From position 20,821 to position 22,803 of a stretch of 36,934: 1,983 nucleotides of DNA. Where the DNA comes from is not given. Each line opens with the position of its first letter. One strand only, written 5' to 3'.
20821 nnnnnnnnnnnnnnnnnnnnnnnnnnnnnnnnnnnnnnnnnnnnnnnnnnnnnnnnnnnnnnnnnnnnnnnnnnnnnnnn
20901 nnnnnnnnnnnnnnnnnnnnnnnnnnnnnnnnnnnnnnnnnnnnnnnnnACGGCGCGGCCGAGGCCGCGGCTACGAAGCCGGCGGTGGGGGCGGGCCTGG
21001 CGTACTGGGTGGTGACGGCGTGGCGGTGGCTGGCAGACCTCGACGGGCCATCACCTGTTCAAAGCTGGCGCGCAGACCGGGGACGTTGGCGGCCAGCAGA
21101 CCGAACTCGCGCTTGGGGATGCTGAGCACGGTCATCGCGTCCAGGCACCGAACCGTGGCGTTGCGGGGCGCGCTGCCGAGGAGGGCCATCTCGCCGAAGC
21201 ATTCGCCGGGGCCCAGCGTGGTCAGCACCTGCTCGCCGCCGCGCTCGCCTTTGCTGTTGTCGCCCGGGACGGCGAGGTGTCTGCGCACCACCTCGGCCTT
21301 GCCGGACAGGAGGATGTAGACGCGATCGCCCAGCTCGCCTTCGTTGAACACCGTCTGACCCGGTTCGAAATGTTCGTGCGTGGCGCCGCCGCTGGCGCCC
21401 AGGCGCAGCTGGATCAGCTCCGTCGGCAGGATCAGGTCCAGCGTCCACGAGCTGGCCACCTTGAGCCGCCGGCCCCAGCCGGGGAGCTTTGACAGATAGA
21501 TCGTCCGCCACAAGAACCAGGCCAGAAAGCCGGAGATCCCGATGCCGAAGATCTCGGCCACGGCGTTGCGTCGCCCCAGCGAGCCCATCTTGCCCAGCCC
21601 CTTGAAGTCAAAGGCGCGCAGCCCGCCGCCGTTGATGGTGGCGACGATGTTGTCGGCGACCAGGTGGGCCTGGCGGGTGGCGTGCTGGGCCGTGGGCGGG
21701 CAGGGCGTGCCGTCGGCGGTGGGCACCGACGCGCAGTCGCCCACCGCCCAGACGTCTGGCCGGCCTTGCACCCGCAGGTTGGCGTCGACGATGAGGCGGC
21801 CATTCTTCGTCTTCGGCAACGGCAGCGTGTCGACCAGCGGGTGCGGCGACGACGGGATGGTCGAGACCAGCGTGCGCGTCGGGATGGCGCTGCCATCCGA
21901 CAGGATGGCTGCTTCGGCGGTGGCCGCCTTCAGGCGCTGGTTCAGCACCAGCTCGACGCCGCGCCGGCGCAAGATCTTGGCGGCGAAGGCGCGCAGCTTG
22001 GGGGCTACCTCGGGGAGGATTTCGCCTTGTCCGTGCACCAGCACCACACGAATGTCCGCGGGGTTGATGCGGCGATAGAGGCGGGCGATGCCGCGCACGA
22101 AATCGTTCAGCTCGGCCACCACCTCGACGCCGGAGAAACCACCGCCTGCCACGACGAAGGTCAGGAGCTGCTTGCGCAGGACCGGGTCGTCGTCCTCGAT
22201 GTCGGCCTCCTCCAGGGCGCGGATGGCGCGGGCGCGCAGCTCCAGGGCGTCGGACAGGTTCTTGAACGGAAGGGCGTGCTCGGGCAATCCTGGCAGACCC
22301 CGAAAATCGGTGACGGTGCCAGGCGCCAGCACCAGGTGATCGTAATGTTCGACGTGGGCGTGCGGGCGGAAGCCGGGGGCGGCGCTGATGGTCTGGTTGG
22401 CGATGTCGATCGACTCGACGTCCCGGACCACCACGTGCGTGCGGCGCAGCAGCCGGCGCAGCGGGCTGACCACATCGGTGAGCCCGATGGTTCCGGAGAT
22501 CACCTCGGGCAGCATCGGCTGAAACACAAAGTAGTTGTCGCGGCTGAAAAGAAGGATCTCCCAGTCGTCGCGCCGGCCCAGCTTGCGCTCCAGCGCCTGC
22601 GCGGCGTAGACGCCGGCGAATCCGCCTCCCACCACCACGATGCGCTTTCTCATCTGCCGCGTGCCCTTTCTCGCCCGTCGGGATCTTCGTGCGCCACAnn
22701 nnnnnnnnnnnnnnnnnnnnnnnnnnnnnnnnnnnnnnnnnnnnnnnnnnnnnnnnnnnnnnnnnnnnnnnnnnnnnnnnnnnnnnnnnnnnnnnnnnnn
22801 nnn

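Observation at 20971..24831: Sensor nucleotide cyclase followed by an NDH-2 fused to a cNMP-binding domain: a possible second-messenger gate on respiratory electron entry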

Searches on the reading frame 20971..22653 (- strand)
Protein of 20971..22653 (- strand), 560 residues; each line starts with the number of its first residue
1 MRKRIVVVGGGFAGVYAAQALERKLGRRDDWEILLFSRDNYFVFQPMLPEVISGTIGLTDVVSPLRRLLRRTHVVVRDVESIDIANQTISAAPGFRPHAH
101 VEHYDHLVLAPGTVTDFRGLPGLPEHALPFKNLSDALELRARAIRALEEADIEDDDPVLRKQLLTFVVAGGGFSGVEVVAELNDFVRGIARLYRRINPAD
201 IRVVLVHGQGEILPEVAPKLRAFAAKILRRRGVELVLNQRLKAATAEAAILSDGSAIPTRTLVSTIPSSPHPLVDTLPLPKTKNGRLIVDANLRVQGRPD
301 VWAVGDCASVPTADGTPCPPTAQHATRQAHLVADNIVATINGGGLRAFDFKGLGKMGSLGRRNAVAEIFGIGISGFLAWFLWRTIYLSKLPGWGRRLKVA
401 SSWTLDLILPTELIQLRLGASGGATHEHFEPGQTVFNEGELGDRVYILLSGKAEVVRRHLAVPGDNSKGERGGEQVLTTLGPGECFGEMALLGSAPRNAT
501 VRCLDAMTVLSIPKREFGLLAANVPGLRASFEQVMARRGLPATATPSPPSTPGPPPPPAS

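Call 7: search_protein_families(library=pfam, proteins=[window:20971-22653:-], max_evalue=0.01)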
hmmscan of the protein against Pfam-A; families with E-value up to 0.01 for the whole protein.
window:20971-22653:- (560 aa): 6 families
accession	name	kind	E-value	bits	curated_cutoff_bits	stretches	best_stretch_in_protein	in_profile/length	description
PF07992.20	Pyr_redox_2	-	5.7e-37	128.1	26.1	1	4-329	2-291/291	Pyridine nucleotide-disulphide oxidoreductase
PF00027.35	cNMP_binding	-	2e-22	79.4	27.5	1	427-518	2-83/89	Cyclic nucleotide-binding domain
PF00070.33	Pyr_redox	-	1.8e-08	35.2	22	1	166-247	2-69/82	Pyridine nucleotide-disulphide oxidoreductase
PF22366.1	NDH2_C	-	7.8e-07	29.6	27.7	1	354-404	3-54/62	NDH2 C-terminal domain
PF13454.12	NAD_binding_9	-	0.0035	17.8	21.8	0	6-40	1-34/155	FAD-NAD(P)-binding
PF13450.12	NAD_binding_8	-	0.0039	17.9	21.9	0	7-38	1-27/68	NAD(P)-binding Rossmann-like domain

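Call 8: search_protein_families(library=ncbifam, proteins=[window:20971-22653:-], max_evalue=0.01)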
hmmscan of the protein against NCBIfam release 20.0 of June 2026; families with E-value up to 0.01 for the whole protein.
window:20971-22653:- (560 aa): 17 families
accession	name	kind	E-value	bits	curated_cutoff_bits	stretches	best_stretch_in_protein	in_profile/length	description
TIGR03169.1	Nterm_to_SelD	hypoth_equivalog_domain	2.4e-33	116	310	1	5-381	2-353/365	pyridine nucleotide-disulfide oxidoreductase family protein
TIGR04369.1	fusion_not_SelD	hypoth_equivalog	9.8e-23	80.2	700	2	9-183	3-162/701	oxidoreductase/SelD-related fusion protein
TIGR03385.1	CoA_CoA_reduc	equivalog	5.1e-16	58.5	578.8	1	4-337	1-314/439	CoA-disulfide reductase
NF049943.1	SQR_III_seleno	exception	4.2e-13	48.9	525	1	3-125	1-118/406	type III sulfide quinone reductase, selenoprotein subtype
NF007123.0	PRK09564.1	equivalog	2.4e-10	39.7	458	1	3-337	1-315/444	CoA-disulfide reductase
NF041163.2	encap_f2b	equivalog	9.3e-09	34.9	400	1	425-538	96-200/450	family 2B encapsulin nanocompartment shell protein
NF046103.1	NOXase_Strep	equivalog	9.3e-09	34.8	600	1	78-312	77-285/442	H2O-forming NADH oxidase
TIGR03896.1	cyc_nuc_ocin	subfamily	1.5e-07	31.1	161.05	1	428-536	165-263/317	bacteriocin-type transport-associated protein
NF042949.2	3PPDioc_HcaD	equivalog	4.9e-07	28.8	450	1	3-337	2-306/386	3-phenylpropionate/cinnamic acid dioxygenase ferredoxin--NAD(+) reductase subunit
NF003437.0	PRK04965.1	equivalog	1.9e-06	27.2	392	1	1-310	1-277/378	NADH:flavorubredoxin reductase NorW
TIGR02053.1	MerA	equivalog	4.1e-05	22.7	454.45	1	200-338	190-330/465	mercury(II) reductase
TIGR01350.1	lipoamide_DH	equivalog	6.3e-05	21.9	408.8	1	166-337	173-330/461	dihydrolipoyl dehydrogenase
NF058543.1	ActPatMycb56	equivalog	6.9e-05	21.8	460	1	430-528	25-111/317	acetyltransferase Pat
NF008732.0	PRK11753.1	equivalog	0.00017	21.1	266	1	428-538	27-128/214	cAMP-activated global transcriptional regulator CRP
TIGR02374.1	nitri_red_nirB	equivalog_domain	0.00019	19.9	578.35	1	5-310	1-280/794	nitrite reductase large subunit NirB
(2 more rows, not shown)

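Call 20: find_homologous_proteins(query=window:20974-22653:-, max_evalue=1e-20)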
Query window:20974-22653:- (560 aa): 7979 proteins with E <= 1e-20 among 8000 candidates; the best 120 are listed.
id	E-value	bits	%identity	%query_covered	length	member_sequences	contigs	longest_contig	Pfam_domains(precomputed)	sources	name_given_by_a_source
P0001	0.0e+0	1181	95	100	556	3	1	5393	PF07992.21,PF00070.34,PF00027.36,PF22366.2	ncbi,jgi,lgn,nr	ncbi:MAG: hypothetical protein QOI66_1243 [Myxococcales bacterium]|jgi:NADH dehydrogenase|nr:hypothe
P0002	0.0e+0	1093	89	98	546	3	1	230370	PF07992.21,PF00070.34,PF00027.36,PF22366.2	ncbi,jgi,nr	ncbi:MAG TPA: FAD-dependent oxidoreductase [Polyangia bacterium]|jgi:NADH dehydrogenase|nr:FAD-depen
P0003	0.0e+0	1018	83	98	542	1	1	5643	PF07992.21,PF00070.34,PF00027.36,PF22366.2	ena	-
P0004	1.6e-288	976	80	96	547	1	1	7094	PF07992.21,PF00070.34,PF13454.13,PF00027.36,PF22366.2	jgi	jgi:NADH dehydrogenase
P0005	2.4e-287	972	80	98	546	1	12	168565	PF07992.21,PF00070.34,PF00027.36,PF22366.2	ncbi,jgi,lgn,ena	-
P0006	1.0e-286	970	81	96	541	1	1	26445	PF07992.21,PF00070.34,PF13454.13,PF00027.36,PF22366.2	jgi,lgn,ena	-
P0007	2.0e-286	969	80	96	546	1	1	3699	PF07992.21,PF00070.34,PF00027.36,PF22366.2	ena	-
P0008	1.1e-285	967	81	96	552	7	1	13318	PF07992.21,PF00070.34,PF00027.36,PF22366.2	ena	-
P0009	1.9e-285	966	81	96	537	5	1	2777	PF07992.21,PF00070.34,PF00027.36,PF22366.2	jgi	-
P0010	2.4e-285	966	83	96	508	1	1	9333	PF07992.21,PF00070.34,PF00027.36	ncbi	-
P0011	1.4e-284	963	80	94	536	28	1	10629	PF07992.21,PF00070.34,PF00027.36,PF22366.2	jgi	-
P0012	1.5e-284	963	79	98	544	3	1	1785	PF07992.21,PF00070.34,PF00027.36,PF22366.2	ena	-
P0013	2.5e-284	962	80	96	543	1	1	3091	PF07992.21,PF00070.34,PF00027.36,PF22366.2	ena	-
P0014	6.7e-283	958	80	96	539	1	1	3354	PF07992.21,PF00070.34,PF00027.36,PF22366.2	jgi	jgi:NADH dehydrogenase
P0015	1.4e-282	957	78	97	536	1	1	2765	PF07992.21,PF00070.34,PF00027.36,PF22366.2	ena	-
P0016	3.8e-282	955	78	98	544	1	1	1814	PF07992.21,PF00070.34,PF00027.36,PF22366.2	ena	-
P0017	1.1e-281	954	79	98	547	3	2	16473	PF07992.21,PF00070.34,PF00027.36,PF22366.2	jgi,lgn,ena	-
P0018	2.4e-281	953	80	96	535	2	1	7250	PF07992.21,PF00070.34,PF00027.36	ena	-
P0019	3.4e-281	952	78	98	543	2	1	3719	PF07992.21,PF00070.34,PF00027.36,PF22366.2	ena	-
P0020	6.9e-281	951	78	96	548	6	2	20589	PF07992.21,PF00070.34,PF00027.36,PF22366.2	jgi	jgi:NADH dehydrogenase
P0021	1.3e-280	950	78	99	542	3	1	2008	PF07992.21,PF00070.34,PF13454.13,PF00027.36,PF22366.2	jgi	jgi:NADH dehydrogenase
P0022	1.6e-279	947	78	98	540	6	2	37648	PF07992.21,PF00070.34,PF00027.36,PF22366.2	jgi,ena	-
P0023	2.6e-278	942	78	96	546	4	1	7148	PF07992.21,PF00070.34,PF00027.36,PF22366.2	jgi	jgi:NADH dehydrogenase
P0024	6.4e-278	941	79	97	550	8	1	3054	PF07992.21,PF00070.34,PF00027.36,PF22366.2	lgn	-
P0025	1.5e-277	940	78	96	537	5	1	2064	PF07992.21,PF00070.34,PF00027.36,PF22366.2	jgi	jgi:NADH dehydrogenase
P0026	5.3e-275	932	77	96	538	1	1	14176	PF07992.21,PF00070.34,PF00027.36,PF22366.2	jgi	jgi:NADH dehydrogenase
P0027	6.3e-274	928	79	96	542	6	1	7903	PF07992.21,PF00070.34,PF00027.36,PF22366.2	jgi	jgi:NADH dehydrogenase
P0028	1.5e-273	927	77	96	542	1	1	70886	PF07992.21,PF00070.34,PF00027.36,PF22366.2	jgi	jgi:NADH dehydrogenase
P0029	1.2e-272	924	76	96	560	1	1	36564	PF07992.21,PF00070.34,PF00027.36,PF22366.2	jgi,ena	jgi:NADH dehydrogenase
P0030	1.8e-272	923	77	96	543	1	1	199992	PF07992.21,PF00070.34,PF00027.36,PF22366.2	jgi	jgi:NADH dehydrogenase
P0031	2.5e-272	923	78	96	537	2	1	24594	PF07992.21,PF00070.34,PF00027.36,PF22366.2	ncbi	ncbi:MAG: FAD-dependent oxidoreductase [Polyangia bacterium]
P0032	2.8e-272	923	76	98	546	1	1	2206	PF07992.21,PF00070.34,PF00027.36,PF22366.2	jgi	jgi:NADH dehydrogenase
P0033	3.0e-272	922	77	96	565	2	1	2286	PF07992.21,PF00070.34,PF00027.36,PF22366.2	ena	-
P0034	3.3e-272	922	77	96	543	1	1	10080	PF07992.21,PF00070.34,PF00027.36,PF22366.2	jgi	jgi:NADH dehydrogenase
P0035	3.4e-272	922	78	96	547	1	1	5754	PF07992.21,PF00070.34,PF00027.36,PF22366.2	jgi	jgi:NADH:ubiquinone reductase (H+-translocating)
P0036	4.0e-272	922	77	96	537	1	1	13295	PF07992.21,PF00070.34,PF00027.36,PF22366.2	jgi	jgi:NADH dehydrogenase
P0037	7.1e-272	921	76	96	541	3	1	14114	PF07992.21,PF00070.34,PF00027.36,PF22366.2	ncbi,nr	ncbi:MAG TPA: FAD-dependent oxidoreductase [Polyangia bacterium]|nr:FAD-dependent oxidoreductase [Po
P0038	9.4e-272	921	78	96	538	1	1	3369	PF07992.21,PF00070.34,PF00027.36,PF22366.2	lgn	-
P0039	9.2e-271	918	75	96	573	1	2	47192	PF07992.21,PF00070.34,PF00027.36,PF22366.2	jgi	jgi:NADH:ubiquinone reductase (H+-translocating)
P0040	1.2e-270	917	76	96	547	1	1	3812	PF07992.21,PF00070.34,PF00027.36,PF22366.2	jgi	jgi:NADH dehydrogenase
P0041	1.7e-270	917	77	96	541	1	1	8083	PF07992.21,PF00070.34,PF00027.36,PF22366.2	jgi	jgi:NADH dehydrogenase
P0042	2.8e-270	916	76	96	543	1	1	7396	PF07992.21,PF00070.34,PF00027.36,PF22366.2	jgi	jgi:NADH dehydrogenase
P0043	4.3e-270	915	76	96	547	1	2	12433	PF07992.21,PF00070.34,PF00027.36,PF22366.2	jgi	jgi:NADH dehydrogenase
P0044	6.7e-270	915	76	96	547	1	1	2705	PF07992.21,PF00070.34,PF00027.36,PF22366.2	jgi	jgi:NADH dehydrogenase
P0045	7.3e-270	915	76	96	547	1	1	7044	PF07992.21,PF00070.34,PF00027.36,PF22366.2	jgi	jgi:NADH dehydrogenase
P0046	3.4e-269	912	76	96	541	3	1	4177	PF07992.21,PF00070.34,PF00027.36,PF22366.2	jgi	jgi:NADH:ubiquinone reductase (H+-translocating)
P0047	2.6e-268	909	76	96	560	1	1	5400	PF07992.21,PF00070.34,PF00027.36,PF22366.2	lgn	-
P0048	1.6e-267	907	76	96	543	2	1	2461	PF07992.21,PF00070.34,PF00027.36,PF22366.2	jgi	-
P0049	1.0e-266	904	76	96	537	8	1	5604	PF07992.21,PF00070.34,PF00027.36,PF22366.2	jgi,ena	-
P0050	2.3e-266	903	76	96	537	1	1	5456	PF07992.21,PF00070.34,PF00027.36,PF22366.2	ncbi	-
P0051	4.1e-266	902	76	96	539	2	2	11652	PF07992.21,PF00070.34,PF00027.36,PF22366.2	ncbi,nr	ncbi:MAG TPA: FAD-dependent oxidoreductase [Polyangia bacterium]|nr:FAD-dependent oxidoreductase [Po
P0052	4.7e-266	902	76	96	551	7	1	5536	PF07992.21,PF00070.34,PF00027.36,PF22366.2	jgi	jgi:NADH dehydrogenase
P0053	2.1e-265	900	76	96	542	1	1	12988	PF07992.21,PF00070.34,PF00027.36,PF22366.2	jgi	jgi:NADH dehydrogenase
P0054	2.3e-265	900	74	98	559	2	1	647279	PF07992.21,PF00070.34,PF00027.36,PF22366.2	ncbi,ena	-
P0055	4.0e-265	899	76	96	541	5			PF07992.21,PF00070.34,PF00027.36,PF22366.2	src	-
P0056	4.9e-264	895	76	95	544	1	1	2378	PF07992.21,PF00070.34,PF00027.36,PF22366.2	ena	-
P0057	9.7e-264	894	76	96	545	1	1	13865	PF07992.21,PF00070.34,PF00027.36,PF22366.2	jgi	jgi:NADH dehydrogenase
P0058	4.8e-263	892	75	96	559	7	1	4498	PF07992.21,PF00070.34,PF00027.36,PF22366.2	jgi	jgi:NADH dehydrogenase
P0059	2.0e-262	890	76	96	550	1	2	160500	PF07992.21,PF00070.34,PF00027.36,PF22366.2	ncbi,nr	ncbi:MAG TPA: FAD-dependent oxidoreductase [Polyangia bacterium]|nr:FAD-dependent oxidoreductase [Po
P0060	3.2e-260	883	75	94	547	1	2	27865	PF07992.21,PF00070.34,PF00027.36,PF22366.2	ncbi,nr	ncbi:MAG TPA: FAD-dependent oxidoreductase [Polyangia bacterium]|nr:FAD-dependent oxidoreductase [Po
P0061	3.3e-258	876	73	96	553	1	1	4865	PF07992.21,PF00070.34,PF00027.36,PF22366.2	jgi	jgi:NADH dehydrogenase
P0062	2.2e-256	870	74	93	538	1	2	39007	PF07992.21,PF00070.34,PF00027.36,PF22366.2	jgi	jgi:NADH dehydrogenase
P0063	7.6e-256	868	73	96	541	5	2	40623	PF07992.21,PF00070.34,PF00027.36,PF22366.2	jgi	jgi:NADH dehydrogenase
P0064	3.2e-255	866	73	96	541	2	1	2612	PF07992.21,PF00070.34,PF00027.36,PF22366.2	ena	-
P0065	9.4e-243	825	70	98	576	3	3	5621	PF07992.21,PF00070.34,PF00027.36,PF22366.2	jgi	jgi:NADH dehydrogenase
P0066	1.4e-240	818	70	94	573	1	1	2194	PF07992.21,PF00070.34,PF00027.36,PF22366.2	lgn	-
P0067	5.1e-240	816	69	98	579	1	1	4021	PF07992.21,PF00070.34,PF00027.36,PF22366.2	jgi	jgi:NADH dehydrogenase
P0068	5.6e-240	816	68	93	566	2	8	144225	PF07992.21,PF00070.34,PF00027.36,PF22366.2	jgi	jgi:NADH dehydrogenase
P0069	2.2e-239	814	70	93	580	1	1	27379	PF07992.21,PF00070.34,PF00027.36,PF22366.2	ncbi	-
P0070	2.6e-239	814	69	93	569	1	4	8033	PF07992.21,PF00070.34,PF00027.36,PF22366.2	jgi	jgi:NADH dehydrogenase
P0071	5.4e-239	813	69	96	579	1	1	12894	PF07992.21,PF00070.34,PF00027.36,PF22366.2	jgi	jgi:NADH dehydrogenase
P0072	7.4e-239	812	70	93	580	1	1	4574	PF07992.21,PF00070.34,PF00027.36,PF22366.2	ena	-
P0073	1.1e-238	812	69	96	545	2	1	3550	PF07992.21,PF00070.34,PF00027.36,PF22366.2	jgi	-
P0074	1.4e-238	811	68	94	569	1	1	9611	PF07992.21,PF00070.34,PF00027.36,PF22366.2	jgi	jgi:NADH dehydrogenase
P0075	1.1e-237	808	69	93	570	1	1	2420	PF07992.21,PF00070.34,PF00027.36,PF22366.2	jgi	jgi:NADH dehydrogenase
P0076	1.2e-237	808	69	93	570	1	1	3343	PF07992.21,PF00070.34,PF00027.36,PF22366.2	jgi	jgi:NADH dehydrogenase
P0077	2.4e-237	807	68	92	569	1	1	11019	PF07992.21,PF00070.34,PF00027.36,PF22366.2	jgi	jgi:NADH dehydrogenase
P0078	2.7e-237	807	69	96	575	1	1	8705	PF07992.21,PF00070.34,PF00027.36,PF22366.2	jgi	jgi:NADH dehydrogenase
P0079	7.4e-237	806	69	96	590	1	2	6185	PF07992.21,PF00070.34,PF00027.36,PF22366.2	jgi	-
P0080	9.0e-237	805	69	97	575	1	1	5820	PF07992.21,PF00070.34,PF00027.36,PF22366.2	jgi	jgi:NADH dehydrogenase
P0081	9.9e-237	805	68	93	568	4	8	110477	PF07992.21,PF00070.34,PF00027.36,PF22366.2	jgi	jgi:NADH dehydrogenase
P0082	1.0e-236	805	68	93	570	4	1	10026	PF07992.21,PF00070.34,PF00027.36,PF22366.2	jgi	jgi:NADH dehydrogenase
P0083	2.0e-236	804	69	96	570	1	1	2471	PF07992.21,PF00070.34,PF00027.36,PF22366.2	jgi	jgi:NADH:ubiquinone reductase (H+-translocating)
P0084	6.2e-236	803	73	88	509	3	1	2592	PF07992.21,PF00070.34,PF00027.36,PF22366.2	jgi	jgi:NADH dehydrogenase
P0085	2.6e-235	801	67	98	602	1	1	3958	PF07992.21,PF00070.34,PF00027.36,PF22366.2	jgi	jgi:NADH dehydrogenase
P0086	3.7e-235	800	66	96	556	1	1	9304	PF07992.21,PF00070.34,PF00027.36,PF22366.2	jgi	jgi:NADH dehydrogenase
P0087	5.5e-235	799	69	96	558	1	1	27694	PF07992.21,PF00070.34,PF00027.36,PF22366.2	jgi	jgi:NADH dehydrogenase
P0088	1.2e-234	798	67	93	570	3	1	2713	PF07992.21,PF00070.34,PF00027.36,PF22366.2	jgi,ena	-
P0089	1.4e-234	798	66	98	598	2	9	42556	PF07992.21,PF00070.34,PF00027.36,PF22366.2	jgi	jgi:NADH dehydrogenase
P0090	1.5e-234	798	69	96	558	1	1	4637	PF07992.21,PF00070.34,PF00027.36,PF22366.2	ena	-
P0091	1.9e-234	798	67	94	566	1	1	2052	PF07992.21,PF00070.34,PF00027.36,PF22366.2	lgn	-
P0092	3.6e-234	797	68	95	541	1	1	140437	PF07992.21,PF00070.34,PF00027.36,PF22366.2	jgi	jgi:NADH:ubiquinone reductase (H+-translocating)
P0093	1.2e-233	795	67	98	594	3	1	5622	PF07992.21,PF00070.34,PF00027.36,PF22366.2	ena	-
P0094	1.3e-233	795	67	96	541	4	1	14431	PF07992.21,PF00070.34,PF00027.36,PF22366.2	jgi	jgi:NADH dehydrogenase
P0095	1.4e-233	795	67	96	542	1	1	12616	PF07992.21,PF00070.34,PF00027.36,PF22366.2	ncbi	-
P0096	2.0e-233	794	68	96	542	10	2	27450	PF07992.21,PF00070.34,PF00027.36,PF22366.2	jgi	jgi:NADH:ubiquinone reductase (H+-translocating)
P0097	3.1e-233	794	68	96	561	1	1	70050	PF07992.21,PF00070.34,PF00027.36,PF22366.2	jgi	jgi:NADH dehydrogenase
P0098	3.3e-233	794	66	96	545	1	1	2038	PF07992.21,PF00070.34,PF00027.36,PF22366.2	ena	-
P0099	4.2e-233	793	66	98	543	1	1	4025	PF07992.21,PF00070.34,PF00027.36,PF22366.2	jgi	jgi:NADH dehydrogenase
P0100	5.6e-233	793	67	96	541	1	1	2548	PF07992.21,PF00070.34,PF00027.36,PF22366.2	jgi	jgi:NADH:quinone reductase (non-electrogenic)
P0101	5.6e-233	793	68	96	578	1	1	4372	PF07992.21,PF00070.34,PF00027.36,PF22366.2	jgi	jgi:NADH dehydrogenase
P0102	1.5e-232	791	68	96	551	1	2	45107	PF07992.21,PF00070.34,PF00027.36,PF22366.2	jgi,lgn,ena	-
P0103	1.5e-232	791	68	96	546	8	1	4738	PF07992.21,PF00070.34,PF00027.36,PF22366.2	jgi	jgi:NADH:ubiquinone reductase (H+-translocating)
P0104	2.4e-232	791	66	96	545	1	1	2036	PF07992.21,PF00070.34,PF00027.36,PF22366.2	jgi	-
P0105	2.6e-232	791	68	96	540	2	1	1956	PF07992.21,PF00070.34,PF00027.36,PF22366.2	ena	-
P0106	3.8e-232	790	69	96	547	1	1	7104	PF07992.21,PF00070.34,PF00027.36,PF22366.2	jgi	jgi:NADH:quinone reductase (non-electrogenic)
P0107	4.6e-232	790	66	98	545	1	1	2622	PF07992.21,PF00070.34,PF00027.36,PF22366.2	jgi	jgi:NADH:quinone reductase (non-electrogenic)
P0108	1.8e-231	788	66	96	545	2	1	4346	PF07992.21,PF00070.34,PF00027.36,PF22366.2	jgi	jgi:NADH dehydrogenase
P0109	3.1e-231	787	65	97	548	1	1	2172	PF07992.21,PF00070.34,PF00027.36,PF22366.2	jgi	jgi:NADH dehydrogenase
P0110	5.9e-231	786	66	97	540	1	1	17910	PF07992.21,PF00070.34,PF00027.36,PF22366.2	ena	-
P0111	7.8e-231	786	67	96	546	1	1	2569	PF07992.21,PF00070.34,PF00027.36,PF22366.2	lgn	-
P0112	7.9e-231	786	66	97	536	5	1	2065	PF07992.21,PF00070.34,PF00027.36,PF22366.2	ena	-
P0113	9.0e-231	786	68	96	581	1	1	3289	PF07992.21,PF00070.34,PF00027.36,PF22366.2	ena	-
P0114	9.5e-231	785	67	96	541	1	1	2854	PF07992.21,PF00070.34,PF00027.36,PF22366.2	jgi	jgi:NADH dehydrogenase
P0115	9.5e-231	785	66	96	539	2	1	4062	PF07992.21,PF00070.34,PF00027.36,PF22366.2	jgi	jgi:NADH dehydrogenase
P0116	1.1e-230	785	66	96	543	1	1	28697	PF07992.21,PF00070.34,PF00027.36,PF22366.2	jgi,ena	-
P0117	1.2e-230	785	68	96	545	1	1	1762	PF07992.21,PF00070.34,PF00027.36,PF22366.2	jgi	jgi:NADH:quinone reductase (non-electrogenic)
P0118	1.7e-230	785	67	96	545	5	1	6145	PF07992.21,PF00070.34,PF00027.36,PF22366.2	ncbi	ncbi:MAG TPA: FAD-dependent oxidoreductase, partial [Pyrinomonadaceae bacterium]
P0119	1.8e-230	785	64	96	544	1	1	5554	PF07992.21,PF00070.34,PF00027.36,PF22366.2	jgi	jgi:NADH dehydrogenase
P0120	1.9e-230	785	65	97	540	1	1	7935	PF07992.21,PF00070.34,PF00027.36,PF22366.2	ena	-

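Call 21: find_related_loci(query=window:20974-22653:-, collection=genome_contigs, flank=8000)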
Query window:20974-22653:- (560 aa) in genome_contigs; peptide patterns used: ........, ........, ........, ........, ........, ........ (x = any residue, [..] = any of these).
599 stretches matched a pattern (row limit reached: there are more); 486 encode a relative of the query (tblastn E <= 1e-3); the best 80 are kept; 80 distinct loci.
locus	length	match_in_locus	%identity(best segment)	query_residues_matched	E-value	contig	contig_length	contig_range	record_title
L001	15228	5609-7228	89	1-540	0e+0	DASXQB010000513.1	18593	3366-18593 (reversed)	MAG TPA_asm: Polyangia bacterium isolate SMAG_U5423 k141_3449071, whole genome shotgun sequence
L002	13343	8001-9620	80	3-549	0e+0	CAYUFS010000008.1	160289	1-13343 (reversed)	MAG TPA_asm: uncultured Myxococcales bacterium isolate binchicken_co54_263 genome assembly, contig: NODE_75_length_16028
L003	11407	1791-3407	76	3-542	0e+0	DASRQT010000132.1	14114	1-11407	MAG TPA_asm: Polyangia bacterium isolate SMAG_U4273 k141_1923040, whole genome shotgun sequence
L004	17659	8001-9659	74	3-549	0e+0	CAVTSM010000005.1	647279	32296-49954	MAG: uncultured proteobacterium isolate MFD09368.bin.2.175 genome assembly, contig: contig_14881, whole genome shotgun s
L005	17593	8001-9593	78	3-538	0e+0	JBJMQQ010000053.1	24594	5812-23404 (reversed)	MAG: Polyangia bacterium isolate H2_16_all_fractions_metab_conc_60_70_13 k255_2101100, whole genome shotgun sequence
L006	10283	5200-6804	77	3-538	0e+0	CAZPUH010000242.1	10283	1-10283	MAG TPA_asm: uncultured Myxococcales bacterium isolate binchicken_co84_299 genome assembly, contig: k141_2114603, whole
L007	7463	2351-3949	76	3-538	0e+0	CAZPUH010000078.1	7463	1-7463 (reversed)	MAG TPA_asm: uncultured Myxococcales bacterium isolate binchicken_co84_299 genome assembly, contig: k141_2466264, whole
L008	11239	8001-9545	75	18-541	0e+0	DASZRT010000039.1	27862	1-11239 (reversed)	MAG TPA_asm: Polyangia bacterium isolate SMAG_U6031 k141_101261, whole genome shotgun sequence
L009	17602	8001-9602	76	2-538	0e+0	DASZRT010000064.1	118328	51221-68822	MAG TPA_asm: Polyangia bacterium isolate SMAG_U6031 k141_555603, whole genome shotgun sequence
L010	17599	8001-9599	78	3-540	0e+0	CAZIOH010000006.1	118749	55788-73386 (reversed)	MAG TPA_asm: uncultured Myxococcales bacterium isolate binchicken_co54_403 genome assembly, contig: NODE_166_length_1187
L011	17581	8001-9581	65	2-538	0e+0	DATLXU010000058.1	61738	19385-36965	MAG TPA_asm: Blastocatellia bacterium isolate SMAG_U13254 k141_477320, whole genome shotgun sequence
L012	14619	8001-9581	65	2-538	0e+0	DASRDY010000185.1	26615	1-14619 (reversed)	MAG TPA_asm: Blastocatellia bacterium isolate SMAG_U9992 k141_1065556, whole genome shotgun sequence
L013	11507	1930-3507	65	2-538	0e+0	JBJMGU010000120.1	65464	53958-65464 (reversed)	MAG: Blastocatellia bacterium isolate H2_16_all_fractions_metab_conc_16_60_11 k255_4350896, whole genome shotgun sequenc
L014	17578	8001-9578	66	2-538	0e+0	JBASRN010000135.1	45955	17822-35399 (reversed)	MAG: Blastocatellia bacterium isolate MFD13521_ilm_asm_bin1 k127_12157, whole genome shotgun sequence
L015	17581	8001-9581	67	1-538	0e+0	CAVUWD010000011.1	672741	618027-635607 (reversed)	MAG: uncultured delta proteobacterium isolate MFD05674.bin.2.46 genome assembly, contig: contig_36936, whole genome shot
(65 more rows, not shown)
